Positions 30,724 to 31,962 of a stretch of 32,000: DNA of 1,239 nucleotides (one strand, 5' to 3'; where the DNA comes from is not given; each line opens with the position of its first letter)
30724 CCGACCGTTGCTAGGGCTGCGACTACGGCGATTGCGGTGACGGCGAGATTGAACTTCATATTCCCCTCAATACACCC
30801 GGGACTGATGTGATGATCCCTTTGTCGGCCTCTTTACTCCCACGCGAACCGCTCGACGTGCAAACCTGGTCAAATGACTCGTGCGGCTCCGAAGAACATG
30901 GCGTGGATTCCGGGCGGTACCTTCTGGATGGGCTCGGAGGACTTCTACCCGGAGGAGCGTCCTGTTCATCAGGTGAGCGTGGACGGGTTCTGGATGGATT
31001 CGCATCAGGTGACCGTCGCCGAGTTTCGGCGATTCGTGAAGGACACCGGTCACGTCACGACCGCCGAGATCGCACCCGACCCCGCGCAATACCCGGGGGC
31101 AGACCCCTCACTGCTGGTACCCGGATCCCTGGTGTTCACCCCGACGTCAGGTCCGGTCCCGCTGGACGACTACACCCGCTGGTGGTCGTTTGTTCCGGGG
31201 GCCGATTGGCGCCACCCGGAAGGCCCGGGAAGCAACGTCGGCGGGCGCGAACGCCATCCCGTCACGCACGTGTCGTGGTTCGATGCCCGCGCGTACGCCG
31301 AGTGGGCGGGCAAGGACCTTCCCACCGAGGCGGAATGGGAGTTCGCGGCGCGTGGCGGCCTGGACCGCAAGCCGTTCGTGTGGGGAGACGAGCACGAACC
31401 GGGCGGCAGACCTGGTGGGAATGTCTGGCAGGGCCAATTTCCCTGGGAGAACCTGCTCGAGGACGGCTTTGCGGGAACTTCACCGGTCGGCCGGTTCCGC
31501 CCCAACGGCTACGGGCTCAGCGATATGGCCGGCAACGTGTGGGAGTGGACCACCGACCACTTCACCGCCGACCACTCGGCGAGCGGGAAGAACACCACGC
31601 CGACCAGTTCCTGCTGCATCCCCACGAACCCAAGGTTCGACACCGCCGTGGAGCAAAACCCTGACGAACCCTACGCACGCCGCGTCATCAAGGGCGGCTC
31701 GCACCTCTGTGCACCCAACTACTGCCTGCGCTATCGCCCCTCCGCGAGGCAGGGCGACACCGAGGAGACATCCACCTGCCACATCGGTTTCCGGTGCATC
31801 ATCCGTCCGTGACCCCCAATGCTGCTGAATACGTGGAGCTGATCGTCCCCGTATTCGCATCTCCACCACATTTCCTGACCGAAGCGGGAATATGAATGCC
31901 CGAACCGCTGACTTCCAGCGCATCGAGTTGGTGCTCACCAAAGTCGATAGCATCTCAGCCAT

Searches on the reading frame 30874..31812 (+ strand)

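Call 54: search_protein_families(library=pfam, proteins=[window:30874-31812:+], max_evalue=0.00001)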
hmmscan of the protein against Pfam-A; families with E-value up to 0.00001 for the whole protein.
window:30874-31812:+ (312 aa): 1 family
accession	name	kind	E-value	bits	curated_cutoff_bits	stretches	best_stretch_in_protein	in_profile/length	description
PF03781.23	FGE-sulfatase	-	6e-81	272.3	23.3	1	7-309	3-254/255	Sulfatase-modifying factor enzyme 1-like domain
